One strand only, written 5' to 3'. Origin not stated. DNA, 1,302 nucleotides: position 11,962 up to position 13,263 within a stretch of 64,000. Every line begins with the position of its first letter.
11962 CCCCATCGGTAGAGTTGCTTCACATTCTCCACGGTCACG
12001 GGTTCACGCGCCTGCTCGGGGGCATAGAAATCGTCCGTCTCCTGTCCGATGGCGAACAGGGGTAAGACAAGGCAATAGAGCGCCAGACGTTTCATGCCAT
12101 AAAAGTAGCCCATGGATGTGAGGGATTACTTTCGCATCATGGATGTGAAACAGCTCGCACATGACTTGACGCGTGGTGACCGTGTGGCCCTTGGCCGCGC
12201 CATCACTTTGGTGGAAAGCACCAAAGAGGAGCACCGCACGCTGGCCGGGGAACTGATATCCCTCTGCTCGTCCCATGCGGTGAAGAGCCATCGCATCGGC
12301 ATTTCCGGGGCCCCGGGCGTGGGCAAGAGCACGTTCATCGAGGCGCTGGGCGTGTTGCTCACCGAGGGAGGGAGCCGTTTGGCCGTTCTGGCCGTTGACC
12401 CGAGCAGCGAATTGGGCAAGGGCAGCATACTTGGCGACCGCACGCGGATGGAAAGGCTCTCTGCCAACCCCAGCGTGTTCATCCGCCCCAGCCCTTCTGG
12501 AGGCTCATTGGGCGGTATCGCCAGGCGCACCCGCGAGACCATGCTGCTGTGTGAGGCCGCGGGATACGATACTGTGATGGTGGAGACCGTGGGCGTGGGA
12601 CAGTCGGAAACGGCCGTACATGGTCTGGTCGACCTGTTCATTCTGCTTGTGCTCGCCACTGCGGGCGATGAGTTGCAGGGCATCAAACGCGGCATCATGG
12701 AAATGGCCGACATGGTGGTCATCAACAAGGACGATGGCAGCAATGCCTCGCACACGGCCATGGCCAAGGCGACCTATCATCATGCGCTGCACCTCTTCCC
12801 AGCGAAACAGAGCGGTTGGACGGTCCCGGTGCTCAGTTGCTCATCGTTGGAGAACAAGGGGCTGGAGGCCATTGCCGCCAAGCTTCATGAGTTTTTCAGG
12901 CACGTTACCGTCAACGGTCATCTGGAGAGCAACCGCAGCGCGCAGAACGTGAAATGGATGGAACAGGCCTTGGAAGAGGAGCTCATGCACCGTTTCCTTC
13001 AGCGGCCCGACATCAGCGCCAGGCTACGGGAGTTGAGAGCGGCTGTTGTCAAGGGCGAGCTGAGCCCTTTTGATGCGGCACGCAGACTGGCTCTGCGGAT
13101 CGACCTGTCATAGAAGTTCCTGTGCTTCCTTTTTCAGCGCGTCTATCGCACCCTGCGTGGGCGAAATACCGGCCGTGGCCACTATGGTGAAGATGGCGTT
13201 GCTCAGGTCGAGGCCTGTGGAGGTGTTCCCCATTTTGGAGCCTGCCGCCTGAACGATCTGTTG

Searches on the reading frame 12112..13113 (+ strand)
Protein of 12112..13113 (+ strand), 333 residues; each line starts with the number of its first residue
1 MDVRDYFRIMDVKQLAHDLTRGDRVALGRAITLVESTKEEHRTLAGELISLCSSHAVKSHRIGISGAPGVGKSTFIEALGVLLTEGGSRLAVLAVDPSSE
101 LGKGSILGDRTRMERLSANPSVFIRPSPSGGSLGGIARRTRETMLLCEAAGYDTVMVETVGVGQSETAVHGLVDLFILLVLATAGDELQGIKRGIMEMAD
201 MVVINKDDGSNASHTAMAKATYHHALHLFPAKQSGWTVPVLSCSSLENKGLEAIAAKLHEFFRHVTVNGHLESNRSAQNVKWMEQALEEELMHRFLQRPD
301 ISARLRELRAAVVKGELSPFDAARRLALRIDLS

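Call 41: search_protein_families(library=pfam, proteins=[window:12112-13113:+], max_evalue=0.001)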
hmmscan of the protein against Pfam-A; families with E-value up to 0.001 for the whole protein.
window:12112-13113:+ (333 aa): 2 families
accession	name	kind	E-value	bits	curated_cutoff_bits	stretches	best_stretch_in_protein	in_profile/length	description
PF03308.22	MeaB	-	1.3e-100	336.4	23.1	1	27-298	1-271/273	Methylmalonyl Co-A mutase-associated GTPase MeaB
PF02492.25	cobW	-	3.4e-05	23.9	20.7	1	62-216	3-164/180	CobW/HypB/UreG, nucleotide-binding domain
